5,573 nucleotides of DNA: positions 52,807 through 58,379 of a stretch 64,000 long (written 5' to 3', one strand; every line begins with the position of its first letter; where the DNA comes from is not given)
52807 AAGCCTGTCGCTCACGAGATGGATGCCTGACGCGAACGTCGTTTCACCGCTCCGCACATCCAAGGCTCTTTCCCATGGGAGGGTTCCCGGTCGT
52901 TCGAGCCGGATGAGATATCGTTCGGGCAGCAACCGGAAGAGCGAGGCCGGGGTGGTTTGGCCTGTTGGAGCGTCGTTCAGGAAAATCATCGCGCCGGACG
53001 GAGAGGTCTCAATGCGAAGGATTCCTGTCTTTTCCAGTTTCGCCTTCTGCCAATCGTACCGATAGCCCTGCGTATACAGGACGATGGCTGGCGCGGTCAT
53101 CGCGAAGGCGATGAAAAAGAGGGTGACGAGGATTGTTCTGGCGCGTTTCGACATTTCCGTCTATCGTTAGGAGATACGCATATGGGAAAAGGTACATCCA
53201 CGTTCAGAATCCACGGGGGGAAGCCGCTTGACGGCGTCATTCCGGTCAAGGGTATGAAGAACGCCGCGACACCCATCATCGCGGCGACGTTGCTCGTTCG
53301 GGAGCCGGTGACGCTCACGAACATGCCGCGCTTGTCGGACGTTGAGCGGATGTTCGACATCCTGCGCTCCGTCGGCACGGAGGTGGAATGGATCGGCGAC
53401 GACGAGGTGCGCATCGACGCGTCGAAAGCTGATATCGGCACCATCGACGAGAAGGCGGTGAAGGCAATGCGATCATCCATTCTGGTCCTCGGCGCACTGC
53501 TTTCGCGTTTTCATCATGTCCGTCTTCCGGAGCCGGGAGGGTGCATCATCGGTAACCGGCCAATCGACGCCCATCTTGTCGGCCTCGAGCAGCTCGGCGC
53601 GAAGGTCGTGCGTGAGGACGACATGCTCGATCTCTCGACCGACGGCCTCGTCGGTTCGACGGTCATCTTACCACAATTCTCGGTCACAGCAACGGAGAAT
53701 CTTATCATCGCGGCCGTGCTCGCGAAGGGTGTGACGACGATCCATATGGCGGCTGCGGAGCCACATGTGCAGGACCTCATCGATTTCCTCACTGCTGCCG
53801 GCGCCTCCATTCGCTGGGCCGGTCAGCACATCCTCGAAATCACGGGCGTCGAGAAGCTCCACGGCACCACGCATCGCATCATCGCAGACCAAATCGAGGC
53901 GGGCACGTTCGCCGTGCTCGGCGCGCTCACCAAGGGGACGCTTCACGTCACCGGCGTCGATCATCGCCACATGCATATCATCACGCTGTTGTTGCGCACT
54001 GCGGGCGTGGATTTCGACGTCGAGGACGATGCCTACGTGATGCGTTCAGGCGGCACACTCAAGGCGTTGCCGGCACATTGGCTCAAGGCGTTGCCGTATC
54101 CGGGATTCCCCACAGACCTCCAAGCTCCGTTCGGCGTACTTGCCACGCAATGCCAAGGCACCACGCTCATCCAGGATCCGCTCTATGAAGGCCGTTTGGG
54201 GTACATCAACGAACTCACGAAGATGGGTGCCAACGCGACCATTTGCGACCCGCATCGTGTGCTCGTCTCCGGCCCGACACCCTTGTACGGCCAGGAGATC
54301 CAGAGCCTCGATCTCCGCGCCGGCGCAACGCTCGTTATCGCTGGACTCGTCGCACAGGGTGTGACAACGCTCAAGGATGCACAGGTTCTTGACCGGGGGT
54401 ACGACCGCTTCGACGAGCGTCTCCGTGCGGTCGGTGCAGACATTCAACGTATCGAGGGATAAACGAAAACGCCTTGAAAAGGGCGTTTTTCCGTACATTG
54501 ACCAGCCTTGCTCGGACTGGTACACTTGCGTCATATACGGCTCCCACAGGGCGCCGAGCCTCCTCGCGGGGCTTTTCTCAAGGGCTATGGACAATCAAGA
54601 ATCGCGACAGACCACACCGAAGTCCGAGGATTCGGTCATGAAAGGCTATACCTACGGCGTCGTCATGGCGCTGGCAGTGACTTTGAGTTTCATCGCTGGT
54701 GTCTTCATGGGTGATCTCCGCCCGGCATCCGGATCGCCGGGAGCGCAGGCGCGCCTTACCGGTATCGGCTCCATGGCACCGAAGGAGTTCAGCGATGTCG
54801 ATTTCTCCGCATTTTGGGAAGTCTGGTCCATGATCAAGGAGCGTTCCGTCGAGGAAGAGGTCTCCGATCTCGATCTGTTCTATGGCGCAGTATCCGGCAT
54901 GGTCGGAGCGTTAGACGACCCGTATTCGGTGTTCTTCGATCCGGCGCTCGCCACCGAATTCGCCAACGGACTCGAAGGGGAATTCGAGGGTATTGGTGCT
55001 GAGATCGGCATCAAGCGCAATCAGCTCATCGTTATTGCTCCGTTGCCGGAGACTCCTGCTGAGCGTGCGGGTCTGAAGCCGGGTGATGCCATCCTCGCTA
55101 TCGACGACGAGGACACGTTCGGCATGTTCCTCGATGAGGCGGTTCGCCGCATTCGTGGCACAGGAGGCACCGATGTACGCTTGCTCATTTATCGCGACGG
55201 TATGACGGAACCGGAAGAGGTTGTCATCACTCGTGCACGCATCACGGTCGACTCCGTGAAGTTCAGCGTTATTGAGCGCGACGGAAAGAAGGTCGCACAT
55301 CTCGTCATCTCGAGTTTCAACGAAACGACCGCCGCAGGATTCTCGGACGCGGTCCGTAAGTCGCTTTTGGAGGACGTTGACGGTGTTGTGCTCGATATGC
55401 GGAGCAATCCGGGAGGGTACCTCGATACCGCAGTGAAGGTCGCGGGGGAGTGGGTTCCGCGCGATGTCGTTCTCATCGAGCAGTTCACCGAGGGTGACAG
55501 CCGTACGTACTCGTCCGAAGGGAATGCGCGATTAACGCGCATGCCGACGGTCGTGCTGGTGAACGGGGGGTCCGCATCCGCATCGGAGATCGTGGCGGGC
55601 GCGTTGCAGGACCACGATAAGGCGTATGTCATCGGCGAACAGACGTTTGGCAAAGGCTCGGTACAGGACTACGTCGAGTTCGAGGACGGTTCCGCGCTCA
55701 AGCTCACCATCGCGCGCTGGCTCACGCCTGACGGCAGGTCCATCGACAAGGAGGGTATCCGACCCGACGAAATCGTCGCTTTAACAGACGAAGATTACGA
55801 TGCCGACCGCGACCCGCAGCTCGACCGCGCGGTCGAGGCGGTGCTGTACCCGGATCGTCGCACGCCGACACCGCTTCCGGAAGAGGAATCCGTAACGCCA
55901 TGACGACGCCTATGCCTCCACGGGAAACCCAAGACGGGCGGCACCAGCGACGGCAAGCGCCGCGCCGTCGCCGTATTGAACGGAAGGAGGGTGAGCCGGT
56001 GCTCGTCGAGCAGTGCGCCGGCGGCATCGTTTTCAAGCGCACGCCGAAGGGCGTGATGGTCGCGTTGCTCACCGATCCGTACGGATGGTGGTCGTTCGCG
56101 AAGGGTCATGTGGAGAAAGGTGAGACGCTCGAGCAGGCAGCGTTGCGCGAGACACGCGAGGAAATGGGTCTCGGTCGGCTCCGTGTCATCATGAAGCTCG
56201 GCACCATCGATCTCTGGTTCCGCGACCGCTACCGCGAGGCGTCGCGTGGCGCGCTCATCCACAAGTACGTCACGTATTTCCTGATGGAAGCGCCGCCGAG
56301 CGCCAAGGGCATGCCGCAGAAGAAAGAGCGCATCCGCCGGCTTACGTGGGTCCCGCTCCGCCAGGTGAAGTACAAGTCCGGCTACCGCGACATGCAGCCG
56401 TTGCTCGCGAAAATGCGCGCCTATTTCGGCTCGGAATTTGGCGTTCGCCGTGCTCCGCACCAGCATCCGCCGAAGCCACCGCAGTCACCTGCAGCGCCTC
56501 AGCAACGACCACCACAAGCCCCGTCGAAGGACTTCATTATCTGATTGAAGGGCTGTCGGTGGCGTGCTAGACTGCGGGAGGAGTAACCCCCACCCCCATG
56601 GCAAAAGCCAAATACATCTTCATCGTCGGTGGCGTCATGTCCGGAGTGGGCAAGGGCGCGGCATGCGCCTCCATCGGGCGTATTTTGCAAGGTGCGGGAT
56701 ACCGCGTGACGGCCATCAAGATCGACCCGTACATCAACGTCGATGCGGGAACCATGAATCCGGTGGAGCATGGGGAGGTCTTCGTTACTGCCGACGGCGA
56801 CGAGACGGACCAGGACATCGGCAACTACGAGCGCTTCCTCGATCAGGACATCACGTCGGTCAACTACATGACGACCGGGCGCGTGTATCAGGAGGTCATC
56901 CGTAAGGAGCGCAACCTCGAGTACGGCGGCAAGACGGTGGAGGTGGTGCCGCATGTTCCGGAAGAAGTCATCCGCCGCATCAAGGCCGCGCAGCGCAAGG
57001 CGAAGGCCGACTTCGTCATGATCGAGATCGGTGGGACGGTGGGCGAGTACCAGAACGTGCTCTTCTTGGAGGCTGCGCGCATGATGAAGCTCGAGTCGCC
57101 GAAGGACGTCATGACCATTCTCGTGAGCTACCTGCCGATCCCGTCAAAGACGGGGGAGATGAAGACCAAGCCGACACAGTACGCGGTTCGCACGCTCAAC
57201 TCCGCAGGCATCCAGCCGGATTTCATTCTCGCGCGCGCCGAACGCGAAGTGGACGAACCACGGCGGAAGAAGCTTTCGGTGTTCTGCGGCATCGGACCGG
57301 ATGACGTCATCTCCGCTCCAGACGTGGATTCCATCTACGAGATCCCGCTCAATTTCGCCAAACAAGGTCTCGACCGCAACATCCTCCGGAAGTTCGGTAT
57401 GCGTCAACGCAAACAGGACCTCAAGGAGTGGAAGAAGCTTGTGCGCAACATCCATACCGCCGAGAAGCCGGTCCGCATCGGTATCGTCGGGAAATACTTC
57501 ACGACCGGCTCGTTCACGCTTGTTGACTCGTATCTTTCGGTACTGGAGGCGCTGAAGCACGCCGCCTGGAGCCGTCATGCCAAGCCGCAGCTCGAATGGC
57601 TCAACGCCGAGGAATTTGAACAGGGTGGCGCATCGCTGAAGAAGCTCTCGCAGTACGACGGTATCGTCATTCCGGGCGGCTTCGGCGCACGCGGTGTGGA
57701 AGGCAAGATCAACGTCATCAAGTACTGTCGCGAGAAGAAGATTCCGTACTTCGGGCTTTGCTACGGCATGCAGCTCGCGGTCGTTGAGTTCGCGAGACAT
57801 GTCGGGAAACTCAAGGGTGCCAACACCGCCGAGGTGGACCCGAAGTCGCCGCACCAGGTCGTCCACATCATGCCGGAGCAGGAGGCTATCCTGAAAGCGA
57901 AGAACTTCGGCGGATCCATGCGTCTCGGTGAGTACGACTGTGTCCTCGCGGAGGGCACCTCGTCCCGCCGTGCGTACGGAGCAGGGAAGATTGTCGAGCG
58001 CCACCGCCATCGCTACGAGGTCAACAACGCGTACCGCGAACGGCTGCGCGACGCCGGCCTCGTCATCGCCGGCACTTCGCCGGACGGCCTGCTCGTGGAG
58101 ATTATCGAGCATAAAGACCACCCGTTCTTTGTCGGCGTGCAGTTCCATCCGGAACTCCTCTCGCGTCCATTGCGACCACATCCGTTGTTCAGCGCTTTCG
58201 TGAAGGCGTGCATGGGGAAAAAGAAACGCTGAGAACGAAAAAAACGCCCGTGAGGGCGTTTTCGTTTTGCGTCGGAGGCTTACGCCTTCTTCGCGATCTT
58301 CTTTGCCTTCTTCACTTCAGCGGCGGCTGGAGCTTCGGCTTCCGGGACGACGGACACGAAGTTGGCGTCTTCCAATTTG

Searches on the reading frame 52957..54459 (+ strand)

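Call 31: search_protein_families(library=pfam, proteins=[window:52957-54459:+], max_evalue=0.00001)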
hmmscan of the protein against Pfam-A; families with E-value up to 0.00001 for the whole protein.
window:52957-54459:+ (501 aa): 1 family
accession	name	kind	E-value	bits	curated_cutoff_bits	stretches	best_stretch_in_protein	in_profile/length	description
PF00275.25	EPSP_synthase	-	5.5e-78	263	22.8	1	86-489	2-417/417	EPSP synthase (3-phosphoshikimate 1-carboxyvinyltransferase)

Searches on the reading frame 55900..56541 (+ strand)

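Call 33: search_protein_families(library=pfam, proteins=[window:55900-56541:+], max_evalue=0.00001)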
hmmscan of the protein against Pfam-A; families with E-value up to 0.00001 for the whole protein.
window:55900-56541:+ (214 aa): 1 family
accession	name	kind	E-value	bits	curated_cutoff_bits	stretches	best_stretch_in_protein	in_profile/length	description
PF00293.34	NUDIX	-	7.3e-18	65.3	21.1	1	58-170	25-132/134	NUDIX domain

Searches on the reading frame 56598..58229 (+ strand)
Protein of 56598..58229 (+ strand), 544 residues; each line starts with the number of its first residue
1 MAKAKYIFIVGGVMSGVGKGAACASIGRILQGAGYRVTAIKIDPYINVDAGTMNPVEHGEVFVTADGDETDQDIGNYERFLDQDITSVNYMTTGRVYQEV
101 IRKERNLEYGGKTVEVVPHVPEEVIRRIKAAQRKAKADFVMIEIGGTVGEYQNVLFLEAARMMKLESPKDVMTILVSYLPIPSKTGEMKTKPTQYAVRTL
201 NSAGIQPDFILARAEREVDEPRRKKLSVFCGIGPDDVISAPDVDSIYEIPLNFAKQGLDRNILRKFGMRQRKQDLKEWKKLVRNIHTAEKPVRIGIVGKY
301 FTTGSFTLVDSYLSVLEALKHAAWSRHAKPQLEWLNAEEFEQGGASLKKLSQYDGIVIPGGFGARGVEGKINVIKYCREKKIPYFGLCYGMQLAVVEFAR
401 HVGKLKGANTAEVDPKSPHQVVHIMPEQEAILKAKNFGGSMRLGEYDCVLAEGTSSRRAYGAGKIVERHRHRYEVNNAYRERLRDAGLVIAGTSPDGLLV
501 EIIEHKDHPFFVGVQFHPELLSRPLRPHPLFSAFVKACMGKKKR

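Call 33: search_protein_families(library=pfam, proteins=[window:56598-58229:+], max_evalue=0.00001)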
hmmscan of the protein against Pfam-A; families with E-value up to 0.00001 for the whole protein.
window:56598-58229:+ (544 aa): 4 families
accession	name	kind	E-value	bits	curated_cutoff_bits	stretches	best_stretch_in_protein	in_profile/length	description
PF06418.20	CTP_synth_N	-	6.1e-105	350.8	26.1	1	5-267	1-264/265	CTP synthase N-terminus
PF00117.34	GATase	-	2.5e-39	135.4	22.8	1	308-536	2-189/190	Glutamine amidotransferase class-I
PF07722.19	Peptidase_C26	-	6.9e-09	36.2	20.5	1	371-519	95-219/219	Peptidase C26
PF01656.29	CbiA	-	2e-06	28.2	25.4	1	10-285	3-65/125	CobQ/CobB/MinD/ParA nucleotide binding domain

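Call 35: find_related_loci(query=window:56598-58229:+, collection=genome_contigs, flank=500)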
Query window:56598-58229:+ (544 aa) in genome_contigs; peptide patterns used: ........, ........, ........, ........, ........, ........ (x = any residue, [..] = any of these).
167 stretches matched a pattern; 99 encode a relative of the query (tblastn E <= 1e-3); the best 80 are kept; 80 distinct loci.
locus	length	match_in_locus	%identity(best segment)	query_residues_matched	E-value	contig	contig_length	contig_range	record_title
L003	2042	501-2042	83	5-518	0e+0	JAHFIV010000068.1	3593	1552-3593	MAG: bacterium isolate nzgw370 NODE_19252_length_3594_cov_2.902102, whole genome shotgun sequence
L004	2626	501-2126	80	2-543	0e+0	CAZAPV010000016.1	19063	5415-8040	MAG TPA_asm: uncultured Gammaproteobacteria bacterium isolate SRP193066_co2_451 genome assembly, contig: NODE_1539_lengt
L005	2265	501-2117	78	5-543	0e+0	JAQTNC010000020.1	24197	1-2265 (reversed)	MAG: Patescibacteria group bacterium isolate STA_55 NODE_3892_length_24197_cov_6.671500_Sandtown_A, whole genome shotgun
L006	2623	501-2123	81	1-541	0e+0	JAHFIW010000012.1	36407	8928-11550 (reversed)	MAG: bacterium isolate nzgw371 NODE_1504_length_36408_cov_4.377573, whole genome shotgun sequence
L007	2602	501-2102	80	5-538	0e+0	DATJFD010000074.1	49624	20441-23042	MAG TPA_asm: Candidatus Binatia bacterium isolate SMAG_U15450 k141_9754307, whole genome shotgun sequence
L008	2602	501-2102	81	5-538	0e+0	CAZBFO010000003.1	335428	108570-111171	MAG TPA_asm: uncultured Gammaproteobacteria bacterium isolate binchicken_co185_196 genome assembly, contig: NODE_31_leng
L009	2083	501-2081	78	1-527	0e+0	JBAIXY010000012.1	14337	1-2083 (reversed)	MAG: Vicinamibacterales bacterium isolate bin_279 c_000007015305, whole genome shotgun sequence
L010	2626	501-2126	74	2-543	0e+0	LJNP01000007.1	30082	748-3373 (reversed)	MAG: Parcubacteria bacterium SG8_24 WOR_8-12_982, whole genome shotgun sequence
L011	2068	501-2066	74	4-524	0e+0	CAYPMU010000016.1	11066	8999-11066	MAG TPA_asm: uncultured Gammaproteobacteria bacterium isolate SRP319275_co4_91 genome assembly, contig: NODE_3698_length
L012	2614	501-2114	82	5-542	0e+0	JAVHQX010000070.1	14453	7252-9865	MAG: Patescibacteria group bacterium isolate WB02no13_65_8 NODE_2065_length_14453_cov_4.733921, whole genome shotgun seq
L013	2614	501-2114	64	4-541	0e+0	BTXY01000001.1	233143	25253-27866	MAG: Candidatus Microsyncoccus archaeolyticus PMX.50 DNA, sequence1, whole genome shotgun sequence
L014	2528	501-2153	64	1-539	0e+0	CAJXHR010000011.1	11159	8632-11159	TPA_asm: uncultured bacterium isolate SRR5494785_bin.51_MetaBAT_v2.12.1_MAG genome assembly, contig: NODE_2642_length_11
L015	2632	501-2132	65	4-539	0e+0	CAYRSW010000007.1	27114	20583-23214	MAG TPA_asm: uncultured Candidatus Saccharibacteria bacterium isolate SRP068000_co4_466 genome assembly, contig: NODE_14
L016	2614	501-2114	64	4-541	0e+0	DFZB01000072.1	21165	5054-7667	MAG TPA_asm: Patescibacteria group bacterium UBA4067 UBA4067_contig_20717, whole genome shotgun sequence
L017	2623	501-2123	63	4-544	0e+0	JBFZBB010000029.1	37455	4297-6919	MAG: bacterium isolate PPR_0482 PPR_0482.fa_k121_157014, whole genome shotgun sequence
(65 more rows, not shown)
